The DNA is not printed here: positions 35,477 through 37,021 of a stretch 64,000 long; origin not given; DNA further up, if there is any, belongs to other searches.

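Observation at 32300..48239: Remodelled dcw cluster containing yvcK/glmR and murA but lacking murD, murF and ddl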

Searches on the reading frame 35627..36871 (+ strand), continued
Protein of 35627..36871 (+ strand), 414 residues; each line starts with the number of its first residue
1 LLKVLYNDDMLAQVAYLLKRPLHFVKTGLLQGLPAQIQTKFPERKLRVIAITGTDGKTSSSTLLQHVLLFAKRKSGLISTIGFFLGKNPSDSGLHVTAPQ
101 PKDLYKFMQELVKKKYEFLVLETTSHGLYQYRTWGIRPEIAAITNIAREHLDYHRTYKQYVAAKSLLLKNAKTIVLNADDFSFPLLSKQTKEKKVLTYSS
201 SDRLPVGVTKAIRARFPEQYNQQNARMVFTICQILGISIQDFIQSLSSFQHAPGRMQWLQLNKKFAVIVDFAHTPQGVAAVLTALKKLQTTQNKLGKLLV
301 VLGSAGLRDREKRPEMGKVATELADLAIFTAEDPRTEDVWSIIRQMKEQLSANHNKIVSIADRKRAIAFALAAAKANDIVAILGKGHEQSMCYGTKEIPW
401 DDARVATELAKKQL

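Call 40: search_protein_families(library=ncbifam, proteins=[P0123, P0131, P0127, P0126, P0139, P0121, P0122], max_evalue=1e-15)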
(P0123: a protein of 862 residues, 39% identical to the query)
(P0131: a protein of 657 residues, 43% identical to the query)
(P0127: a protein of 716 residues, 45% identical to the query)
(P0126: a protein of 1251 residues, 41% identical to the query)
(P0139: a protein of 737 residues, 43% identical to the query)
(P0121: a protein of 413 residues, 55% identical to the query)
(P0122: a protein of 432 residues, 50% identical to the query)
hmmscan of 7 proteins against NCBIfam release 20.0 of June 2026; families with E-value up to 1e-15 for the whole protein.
P0123 (862 aa): 23 families
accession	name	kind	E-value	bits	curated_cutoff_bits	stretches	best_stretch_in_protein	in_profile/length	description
TIGR01082.1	murC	equivalog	3.5e-114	382.3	335.1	1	416-859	1-445/449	UDP-N-acetylmuramate--L-alanine ligase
TIGR01085.1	murE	subfamily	2.8e-101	339.8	257.3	1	24-400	74-471/472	UDP-N-acetylmuramyl-tripeptide synthetase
NF001126.0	PRK00139.1-4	equivalog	8.7e-100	334.6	373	1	24-400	93-482/486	UDP-N-acetylmuramoyl-L-alanyl-D-glutamate--2,6-diaminopimelate ligase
NF001124.0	PRK00139.1-2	equivalog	5.8e-90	302.4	476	1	24-404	100-496/500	UDP-N-acetylmuramoyl-L-alanyl-D-glutamate--2,6-diaminopimelate ligase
NF008896.0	PRK11929.1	equivalog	4.1e-81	273.1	1023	2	209-403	309-501/965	bifunctional UDP-N-acetylmuramoyl-L-alanyl-D-glutamate--2,6-diaminopimelate ligase MurE/UDP-N-acetylmuramoyl-tripeptide--D-alanyl-D-alanine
NF010628.0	PRK14022.1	equivalog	6.7e-65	219.7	536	1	26-398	102-479/483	UDP-N-acetylmuramoyl-L-alanyl-D-glutamate--L-lysine ligase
NF001123.0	PRK00139.1-1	equivalog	1.1e-64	218.9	586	2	207-381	302-471/493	UDP-N-acetylmuramoyl-L-alanyl-D-glutamate--2,6-diaminopimelate ligase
NF001130.0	PRK00139.2-4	equivalog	1.2e-56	192.5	715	2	24-178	98-256/516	UDP-N-acetylmuramoyl-L-alanyl-D-glutamate--2,6-diaminopimelate ligase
NF011171.0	PRK14573.1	equivalog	1.5e-52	178.6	1015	1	414-857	4-439/809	bifunctional UDP-N-acetylmuramate--L-alanine ligase/D-alanine--D-alanine ligase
TIGR01081.1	mpl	equivalog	5e-50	170.8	388.7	1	416-793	1-386/448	UDP-N-acetylmuramate:L-alanyl-gamma-D-glutamyl-meso-diaminopimelate ligase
NF001129.0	PRK00139.2-3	equivalog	1.9e-47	161.9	762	1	24-169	107-254/517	UDP-N-acetylmuramoyl-L-alanyl-D-glutamate--2,6-diaminopimelate ligase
TIGR01087.1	murD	equivalog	1.8e-43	149.2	211.95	1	101-276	147-339/441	UDP-N-acetylmuramoyl-L-alanine--D-glutamate ligase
NF001127.0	PRK00139.2-1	equivalog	3.5e-40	138.2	997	1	24-178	98-256/520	UDP-N-acetylmuramoyl-L-alanyl-D-glutamate--2,6-diaminopimelate ligase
NF053645.1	pMurC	equivalog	7.8e-36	123.8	560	0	677-758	310-392/492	pseudomurein biosynthesis peptide ligase pMurC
TIGR02068.2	cya_phycin_syn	equivalog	7.1e-34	116.9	850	0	32-190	476-633/862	cyanophycin synthetase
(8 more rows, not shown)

P0131 (657 aa): 36 families (the best 25 are shown)
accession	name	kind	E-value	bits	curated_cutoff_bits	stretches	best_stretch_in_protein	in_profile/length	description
TIGR01085.1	murE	subfamily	9.9e-106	354.4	257.3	1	20-406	73-471/472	UDP-N-acetylmuramyl-tripeptide synthetase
NF001126.0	PRK00139.1-4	equivalog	3.9e-101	339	373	1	18-408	90-484/486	UDP-N-acetylmuramoyl-L-alanyl-D-glutamate--2,6-diaminopimelate ligase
NF001124.0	PRK00139.1-2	equivalog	5.9e-97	325.5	476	2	202-411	302-497/500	UDP-N-acetylmuramoyl-L-alanyl-D-glutamate--2,6-diaminopimelate ligase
NF008896.0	PRK11929.1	equivalog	1.1e-89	301.5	1023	2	205-407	309-499/965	bifunctional UDP-N-acetylmuramoyl-L-alanyl-D-glutamate--2,6-diaminopimelate ligase MurE/UDP-N-acetylmuramoyl-tripeptide--D-alanyl-D-alanine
NF001123.0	PRK00139.1-1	equivalog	2.9e-70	237.3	586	2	205-408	304-491/493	UDP-N-acetylmuramoyl-L-alanyl-D-glutamate--2,6-diaminopimelate ligase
NF010628.0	PRK14022.1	equivalog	2.2e-67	227.8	536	1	18-388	97-462/483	UDP-N-acetylmuramoyl-L-alanyl-D-glutamate--L-lysine ligase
NF010934.1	PRK14354.1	equivalog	2.4e-65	220.8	450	1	414-655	2-244/447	bifunctional UDP-N-acetylglucosamine diphosphorylase/glucosamine-1-phosphate N-acetyltransferase GlmU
NF010935.0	PRK14355.1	equivalog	1.2e-59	202.1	718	1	412-651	4-246/459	bifunctional UDP-N-acetylglucosamine diphosphorylase/glucosamine-1-phosphate N-acetyltransferase GlmU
TIGR01173.1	glmU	equivalog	4.5e-56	190.6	366.85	1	414-653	3-242/452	bifunctional UDP-N-acetylglucosamine diphosphorylase/glucosamine-1-phosphate N-acetyltransferase GlmU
NF001130.0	PRK00139.2-4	equivalog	1e-55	189.5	715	2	181-405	300-510/516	UDP-N-acetylmuramoyl-L-alanyl-D-glutamate--2,6-diaminopimelate ligase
NF010937.0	PRK14357.1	equivalog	1.4e-53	182.4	658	1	414-653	3-235/448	bifunctional UDP-N-acetylglucosamine diphosphorylase/glucosamine-1-phosphate N-acetyltransferase GlmU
NF010932.0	PRK14352.1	equivalog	3.4e-51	174.4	611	1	409-654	4-254/488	bifunctional UDP-N-acetylglucosamine diphosphorylase/glucosamine-1-phosphate N-acetyltransferase GlmU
NF010933.0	PRK14353.1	equivalog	3e-50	171.1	505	1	409-650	3-245/453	bifunctional UDP-N-acetylglucosamine diphosphorylase/glucosamine-1-phosphate N-acetyltransferase GlmU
NF010936.0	PRK14356.1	equivalog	1.3e-46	159.4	666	1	409-654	3-250/456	bifunctional UDP-N-acetylglucosamine diphosphorylase/glucosamine-1-phosphate N-acetyltransferase GlmU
NF006986.0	PRK09451.1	equivalog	1.6e-44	152.5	725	1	413-648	7-240/456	bifunctional UDP-N-acetylglucosamine diphosphorylase/glucosamine-1-phosphate N-acetyltransferase GlmU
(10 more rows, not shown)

P0127 (716 aa): 37 families (the best 25 are shown)
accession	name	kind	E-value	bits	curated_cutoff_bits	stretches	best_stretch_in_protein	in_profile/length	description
TIGR01085.1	murE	subfamily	7.1e-137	457.1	257.3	2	15-248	3-237/472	UDP-N-acetylmuramyl-tripeptide synthetase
NF001126.0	PRK00139.1-4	equivalog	7e-135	450.3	373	1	11-463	18-485/486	UDP-N-acetylmuramoyl-L-alanyl-D-glutamate--2,6-diaminopimelate ligase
NF008896.0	PRK11929.1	equivalog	4.1e-117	392.3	1023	1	9-471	22-509/965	bifunctional UDP-N-acetylmuramoyl-L-alanyl-D-glutamate--2,6-diaminopimelate ligase MurE/UDP-N-acetylmuramoyl-tripeptide--D-alanyl-D-alanine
NF001124.0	PRK00139.1-2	equivalog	6.3e-115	384.8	476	2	12-251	24-262/500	UDP-N-acetylmuramoyl-L-alanyl-D-glutamate--2,6-diaminopimelate ligase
NF001123.0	PRK00139.1-1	equivalog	2.5e-91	306.8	586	2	15-227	19-232/493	UDP-N-acetylmuramoyl-L-alanyl-D-glutamate--2,6-diaminopimelate ligase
NF010628.0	PRK14022.1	equivalog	7e-85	285.6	536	1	15-448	34-468/483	UDP-N-acetylmuramoyl-L-alanyl-D-glutamate--L-lysine ligase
NF001130.0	PRK00139.2-4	equivalog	3.3e-73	247.1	715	2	16-240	31-253/516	UDP-N-acetylmuramoyl-L-alanyl-D-glutamate--2,6-diaminopimelate ligase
NF001129.0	PRK00139.2-3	equivalog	5.3e-57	193.4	762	2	19-235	44-255/517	UDP-N-acetylmuramoyl-L-alanyl-D-glutamate--2,6-diaminopimelate ligase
NF001127.0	PRK00139.2-1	equivalog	2.8e-50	171.5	997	2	18-233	33-246/520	UDP-N-acetylmuramoyl-L-alanyl-D-glutamate--2,6-diaminopimelate ligase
NF001131.0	PRK00139.2-5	equivalog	2.4e-44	152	1000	1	75-453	84-475/483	UDP-N-acetylmuramoyl-L-alanyl-D-glutamate--2,6-diaminopimelate ligase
NF010934.1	PRK14354.1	equivalog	7.1e-41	140.2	450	1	477-715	2-238/447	bifunctional UDP-N-acetylglucosamine diphosphorylase/glucosamine-1-phosphate N-acetyltransferase GlmU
TIGR01173.1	glmU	equivalog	3.6e-40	138.2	366.85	1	476-715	2-238/452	bifunctional UDP-N-acetylglucosamine diphosphorylase/glucosamine-1-phosphate N-acetyltransferase GlmU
NF010935.0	PRK14355.1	equivalog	3.9e-37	127.9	718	1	474-715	3-244/459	bifunctional UDP-N-acetylglucosamine diphosphorylase/glucosamine-1-phosphate N-acetyltransferase GlmU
NF010933.0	PRK14353.1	equivalog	1.1e-36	126.5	505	1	474-715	5-244/453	bifunctional UDP-N-acetylglucosamine diphosphorylase/glucosamine-1-phosphate N-acetyltransferase GlmU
NF010940.0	PRK14360.1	equivalog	1.2e-36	126.3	602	1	475-713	2-236/452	bifunctional UDP-N-acetylglucosamine diphosphorylase/glucosamine-1-phosphate N-acetyltransferase GlmU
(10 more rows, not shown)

P0126 (1251 aa): 33 families (the best 25 are shown)
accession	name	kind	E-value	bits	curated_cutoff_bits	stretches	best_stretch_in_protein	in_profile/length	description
NF001126.0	PRK00139.1-4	equivalog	1.3e-158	528.5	373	2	11-455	21-483/486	UDP-N-acetylmuramoyl-L-alanyl-D-glutamate--2,6-diaminopimelate ligase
TIGR01085.1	murE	subfamily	1.7e-158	528.4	257.3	2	13-454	4-471/472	UDP-N-acetylmuramyl-tripeptide synthetase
NF001124.0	PRK00139.1-2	equivalog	1.1e-145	486.3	476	3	12-234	27-254/500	UDP-N-acetylmuramoyl-L-alanyl-D-glutamate--2,6-diaminopimelate ligase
NF008896.0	PRK11929.1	equivalog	7.8e-140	467.5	1023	3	6-232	22-254/965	bifunctional UDP-N-acetylmuramoyl-L-alanyl-D-glutamate--2,6-diaminopimelate ligase MurE/UDP-N-acetylmuramoyl-tripeptide--D-alanyl-D-alanine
TIGR01082.1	murC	equivalog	6.6e-136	453.9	335.1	1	473-929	2-448/449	UDP-N-acetylmuramate--L-alanine ligase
NF001123.0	PRK00139.1-1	equivalog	2e-103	346.7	586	2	11-225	18-241/493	UDP-N-acetylmuramoyl-L-alanyl-D-glutamate--2,6-diaminopimelate ligase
NF010628.0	PRK14022.1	equivalog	2.6e-89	300.2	536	1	12-433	34-459/483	UDP-N-acetylmuramoyl-L-alanyl-D-glutamate--L-lysine ligase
NF011171.0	PRK14573.1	equivalog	2.9e-81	273.5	1015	1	473-929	7-444/809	bifunctional UDP-N-acetylmuramate--L-alanine ligase/D-alanine--D-alanine ligase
TIGR01081.1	mpl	equivalog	6.4e-71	239.7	388.7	1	473-930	2-444/448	UDP-N-acetylmuramate:L-alanyl-gamma-D-glutamyl-meso-diaminopimelate ligase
NF001130.0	PRK00139.2-4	equivalog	7.5e-69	232.8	715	2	12-230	30-252/516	UDP-N-acetylmuramoyl-L-alanyl-D-glutamate--2,6-diaminopimelate ligase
NF010480.0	PRK13905.1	equivalog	6.3e-62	209.1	259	1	941-1248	12-301/303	UDP-N-acetylmuramate dehydrogenase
NF001129.0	PRK00139.2-3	equivalog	3.1e-56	190.9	762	2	12-224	40-253/517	UDP-N-acetylmuramoyl-L-alanyl-D-glutamate--2,6-diaminopimelate ligase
TIGR00179.1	murB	equivalog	5.9e-53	180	144.5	1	951-1246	1-290/290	UDP-N-acetylmuramate dehydrogenase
TIGR01143.1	murF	subfamily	1.5e-52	179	288.6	2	19-347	2-335/418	UDP-N-acetylmuramoyl-tripeptide--D-alanyl-D-alanine ligase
TIGR01087.1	murD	equivalog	3.4e-49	168.1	211.95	2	548-805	79-322/441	UDP-N-acetylmuramoyl-L-alanine--D-glutamate ligase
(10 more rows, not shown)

P0139 (737 aa): 26 families (the best 25 are shown)
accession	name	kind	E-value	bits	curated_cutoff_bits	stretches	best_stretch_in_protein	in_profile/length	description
NF001126.0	PRK00139.1-4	equivalog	4e-160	533.5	373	1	2-486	2-482/486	UDP-N-acetylmuramoyl-L-alanyl-D-glutamate--2,6-diaminopimelate ligase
TIGR01085.1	murE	subfamily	3.5e-153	510.9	257.3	1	21-486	2-471/472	UDP-N-acetylmuramyl-tripeptide synthetase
NF008896.0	PRK11929.1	equivalog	5.2e-142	474.7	1023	1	23-516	29-528/965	bifunctional UDP-N-acetylmuramoyl-L-alanyl-D-glutamate--2,6-diaminopimelate ligase MurE/UDP-N-acetylmuramoyl-tripeptide--D-alanyl-D-alanine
NF001124.0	PRK00139.1-2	equivalog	1.1e-135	453.2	476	1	17-486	22-492/500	UDP-N-acetylmuramoyl-L-alanyl-D-glutamate--2,6-diaminopimelate ligase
NF001123.0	PRK00139.1-1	equivalog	3.4e-108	362.4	586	1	17-486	14-489/493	UDP-N-acetylmuramoyl-L-alanyl-D-glutamate--2,6-diaminopimelate ligase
NF010628.0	PRK14022.1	equivalog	5.9e-94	315.5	536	1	11-473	21-467/483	UDP-N-acetylmuramoyl-L-alanyl-D-glutamate--L-lysine ligase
TIGR01082.1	murC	equivalog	6.7e-84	282.5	335.1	2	497-731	1-223/449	UDP-N-acetylmuramate--L-alanine ligase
NF001130.0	PRK00139.2-4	equivalog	4.3e-68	230.3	715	1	10-485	18-510/516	UDP-N-acetylmuramoyl-L-alanyl-D-glutamate--2,6-diaminopimelate ligase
NF001129.0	PRK00139.2-3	equivalog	3.5e-56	190.8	762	1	21-479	39-507/517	UDP-N-acetylmuramoyl-L-alanyl-D-glutamate--2,6-diaminopimelate ligase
TIGR01143.1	murF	subfamily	7.3e-54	183.3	288.6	1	29-381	2-336/418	UDP-N-acetylmuramoyl-tripeptide--D-alanyl-D-alanine ligase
TIGR01081.1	mpl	equivalog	1.6e-53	182.4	388.7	2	497-728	1-229/448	UDP-N-acetylmuramate:L-alanyl-gamma-D-glutamyl-meso-diaminopimelate ligase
NF001127.0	PRK00139.2-1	equivalog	8.9e-46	156.7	997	1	11-485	19-510/520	UDP-N-acetylmuramoyl-L-alanyl-D-glutamate--2,6-diaminopimelate ligase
TIGR01087.1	murD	equivalog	7.2e-43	147.3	211.95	1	168-377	145-347/441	UDP-N-acetylmuramoyl-L-alanine--D-glutamate ligase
NF001131.0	PRK00139.2-5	equivalog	1.5e-42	146.1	1000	1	27-476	40-472/483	UDP-N-acetylmuramoyl-L-alanyl-D-glutamate--2,6-diaminopimelate ligase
TIGR02068.2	cya_phycin_syn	equivalog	5.6e-41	140.4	850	1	99-467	473-855/862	cyanophycin synthetase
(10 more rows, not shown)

P0121 (413 aa): 18 families
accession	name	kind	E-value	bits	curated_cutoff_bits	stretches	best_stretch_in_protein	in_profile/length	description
TIGR01085.1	murE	subfamily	1.4e-99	334.2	257.3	2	201-401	274-471/472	UDP-N-acetylmuramyl-tripeptide synthetase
NF001126.0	PRK00139.1-4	equivalog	1.4e-97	327.3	373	1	29-402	96-483/486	UDP-N-acetylmuramoyl-L-alanyl-D-glutamate--2,6-diaminopimelate ligase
NF008896.0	PRK11929.1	equivalog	1.7e-91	307.5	1023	2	205-402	302-499/965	bifunctional UDP-N-acetylmuramoyl-L-alanyl-D-glutamate--2,6-diaminopimelate ligase MurE/UDP-N-acetylmuramoyl-tripeptide--D-alanyl-D-alanine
NF001124.0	PRK00139.1-2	equivalog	7.2e-89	298.8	476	1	31-403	105-494/500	UDP-N-acetylmuramoyl-L-alanyl-D-glutamate--2,6-diaminopimelate ligase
NF001123.0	PRK00139.1-1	equivalog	3e-68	230.7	586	2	201-402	293-490/493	UDP-N-acetylmuramoyl-L-alanyl-D-glutamate--2,6-diaminopimelate ligase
NF010628.0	PRK14022.1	equivalog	2.2e-59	201.5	536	1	25-400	99-480/483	UDP-N-acetylmuramoyl-L-alanyl-D-glutamate--L-lysine ligase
NF001130.0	PRK00139.2-4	equivalog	3.9e-51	174.3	715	2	194-401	305-511/516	UDP-N-acetylmuramoyl-L-alanyl-D-glutamate--2,6-diaminopimelate ligase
NF001129.0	PRK00139.2-3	equivalog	1.3e-38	132.8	762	2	27-195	108-278/517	UDP-N-acetylmuramoyl-L-alanyl-D-glutamate--2,6-diaminopimelate ligase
NF001127.0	PRK00139.2-1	equivalog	5e-33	114.6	997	1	202-402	314-512/520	UDP-N-acetylmuramoyl-L-alanyl-D-glutamate--2,6-diaminopimelate ligase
TIGR02068.2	cya_phycin_syn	equivalog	1e-30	106.5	850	0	34-183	476-624/862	cyanophycin synthetase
NF001131.0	PRK00139.2-5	equivalog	1.2e-27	96.9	1000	1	25-397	97-479/483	UDP-N-acetylmuramoyl-L-alanyl-D-glutamate--2,6-diaminopimelate ligase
NF053645.1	pMurC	equivalog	1.2e-27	96.8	560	0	223-324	329-428/492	pseudomurein biosynthesis peptide ligase pMurC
TIGR01087.1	murD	equivalog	1.3e-26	93.7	211.95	1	100-282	145-342/441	UDP-N-acetylmuramoyl-L-alanine--D-glutamate ligase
NF010623.0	PRK14016.1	subfamily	3.1e-26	91.8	877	0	221-379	693-854/871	cyanophycin synthetase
TIGR01082.1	murC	equivalog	1e-23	84.1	335.1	1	124-379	163-441/449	UDP-N-acetylmuramate--L-alanine ligase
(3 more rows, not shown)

P0122 (432 aa): 16 families
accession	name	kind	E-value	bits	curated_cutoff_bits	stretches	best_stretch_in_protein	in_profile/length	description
TIGR01085.1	murE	subfamily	5.9e-86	289.2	257.3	1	34-416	74-471/472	UDP-N-acetylmuramyl-tripeptide synthetase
NF001124.0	PRK00139.1-2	equivalog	5.9e-85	285.9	476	1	40-419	107-495/500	UDP-N-acetylmuramoyl-L-alanyl-D-glutamate--2,6-diaminopimelate ligase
NF001126.0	PRK00139.1-4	equivalog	3.6e-81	273.2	373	1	38-418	97-484/486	UDP-N-acetylmuramoyl-L-alanyl-D-glutamate--2,6-diaminopimelate ligase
NF008896.0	PRK11929.1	equivalog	2.5e-76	257.3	1023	1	33-422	100-504/965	bifunctional UDP-N-acetylmuramoyl-L-alanyl-D-glutamate--2,6-diaminopimelate ligase MurE/UDP-N-acetylmuramoyl-tripeptide--D-alanyl-D-alanine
NF001123.0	PRK00139.1-1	equivalog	1.2e-57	195.7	586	2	238-417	322-490/493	UDP-N-acetylmuramoyl-L-alanyl-D-glutamate--2,6-diaminopimelate ligase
NF010628.0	PRK14022.1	equivalog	2.8e-51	174.7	536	1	33-395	99-459/483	UDP-N-acetylmuramoyl-L-alanyl-D-glutamate--L-lysine ligase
NF001130.0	PRK00139.2-4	equivalog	2.5e-47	161.8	715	2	209-415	313-509/516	UDP-N-acetylmuramoyl-L-alanyl-D-glutamate--2,6-diaminopimelate ligase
NF001129.0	PRK00139.2-3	equivalog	5.7e-32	110.9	762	0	221-412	320-510/517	UDP-N-acetylmuramoyl-L-alanyl-D-glutamate--2,6-diaminopimelate ligase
NF001127.0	PRK00139.2-1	equivalog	5.8e-30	104.5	997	0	189-407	294-501/520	UDP-N-acetylmuramoyl-L-alanyl-D-glutamate--2,6-diaminopimelate ligase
TIGR02068.2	cya_phycin_syn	equivalog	6.5e-24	84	850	0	222-397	684-855/862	cyanophycin synthetase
NF053645.1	pMurC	equivalog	4.4e-23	81.7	560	0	233-289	331-389/492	pseudomurein biosynthesis peptide ligase pMurC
TIGR01087.1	murD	equivalog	3.8e-22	79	211.95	0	113-262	150-313/441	UDP-N-acetylmuramoyl-L-alanine--D-glutamate ligase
TIGR01082.1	murC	equivalog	1.8e-19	70.2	335.1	0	47-394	102-441/449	UDP-N-acetylmuramate--L-alanine ligase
NF053647.1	pMurD2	equivalog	1.8e-19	70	550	1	43-297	97-322/405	pseudomurein biosynthesis peptide ligase pMurD2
NF010623.0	PRK14016.1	subfamily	4.2e-19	68.2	877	0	224-396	688-856/871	cyanophycin synthetase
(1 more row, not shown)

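Call 42: find_related_loci(query=A1, collection=genome_contigs, flank=10000)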
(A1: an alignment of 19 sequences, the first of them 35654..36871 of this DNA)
Query A1 (405 aa) in genome_contigs; peptide patterns used: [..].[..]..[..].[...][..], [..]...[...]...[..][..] (x = any residue, [..] = any of these).
600 stretches matched a pattern (row limit reached: there are more); 595 encode a relative of the query (tblastn E <= 1e-3); the best 80 are kept; 80 distinct loci.
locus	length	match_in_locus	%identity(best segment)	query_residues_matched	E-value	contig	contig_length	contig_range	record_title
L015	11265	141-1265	43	21-400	4e-96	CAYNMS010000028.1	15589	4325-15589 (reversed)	MAG TPA_asm: uncultured Pseudomonadales bacterium isolate SRP239054_co1_52 genome assembly, contig: NODE_2662_length_155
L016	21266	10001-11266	39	33-402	2e-88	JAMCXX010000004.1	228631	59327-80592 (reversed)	MAG: Patescibacteria group bacterium isolate FK_Sedi_B_Bin.386 NODE_42_length_228631_cov_9.9568, whole genome shotgun se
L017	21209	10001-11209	39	1-404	2e-86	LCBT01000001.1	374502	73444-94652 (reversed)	MAG: Candidatus Daviesbacteria bacterium GW2011_GWA1_41_61 UU73_C0001, whole genome shotgun sequence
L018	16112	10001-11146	38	20-400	5e-81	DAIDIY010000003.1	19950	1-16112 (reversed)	MAG TPA_asm: Candidatus Daviesbacteria bacterium isolate clean373 k141_495306, whole genome shotgun sequence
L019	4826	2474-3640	37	32-393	9e-78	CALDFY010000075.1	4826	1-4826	MAG: uncultured Anaerolineae bacterium isolate S1_Bin_Bin_9_sub_1 genome assembly, contig: c_000000562753, whole genome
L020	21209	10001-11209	35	32-401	2e-76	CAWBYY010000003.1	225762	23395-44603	MAG: uncultured Chloroflexia bacterium isolate MFD09779.bin.1.115 genome assembly, contig: contig_27264, whole genome sh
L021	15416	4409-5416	40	26-393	4e-76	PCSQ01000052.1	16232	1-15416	MAG: Candidatus Beckwithbacteria bacterium CG23_combo_of_CG06-09_8_20_14_all_47_9 CG23_scaffold_1743_c, whole genome sho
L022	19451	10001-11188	37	32-393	8e-76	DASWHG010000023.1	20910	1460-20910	MAG TPA_asm: Anaerolineales bacterium isolate SMAG_U2836 k141_1493769, whole genome shotgun sequence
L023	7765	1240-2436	38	31-401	1e-75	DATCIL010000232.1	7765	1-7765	MAG TPA_asm: Anaerolineales bacterium isolate SMAG_U7858 k141_2111052, whole genome shotgun sequence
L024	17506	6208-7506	36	32-405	1e-74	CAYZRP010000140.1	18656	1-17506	MAG TPA_asm: uncultured Anaerolineales bacterium isolate SRP298887_co1_48 genome assembly, contig: NODE_2821_length_1865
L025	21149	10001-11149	38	20-403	1e-74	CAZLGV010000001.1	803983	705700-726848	MAG TPA_asm: uncultured Gammaproteobacteria bacterium isolate SRP269290_co2_1 genome assembly, contig: NODE_1_length_803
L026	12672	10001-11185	37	31-394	4e-74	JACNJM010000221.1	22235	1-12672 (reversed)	MAG: Anaerolineae bacterium isolate NIOZ-UU35 NIOZ-UU_NODE_2785_length_22235_cov_13.6125, whole genome shotgun sequence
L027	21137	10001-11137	39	20-397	2e-72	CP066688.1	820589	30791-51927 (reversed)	MAG: Candidatus Daviesbacteria bacterium isolate NC_groundwater_497_Ag_S-0.1um_39_22 chromosome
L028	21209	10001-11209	36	31-405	1e-72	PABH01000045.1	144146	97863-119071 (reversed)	MAG: Anaerolineaceae bacterium isolate NAT124 MHASMcontig_933252, whole genome shotgun sequence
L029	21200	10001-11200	36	33-403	2e-72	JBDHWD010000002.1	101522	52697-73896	MAG: Thermomicrobiales bacterium isolate AS-MICRO-3CA.275 NODE_599_length_101522_cov_11.379562, whole genome shotgun seq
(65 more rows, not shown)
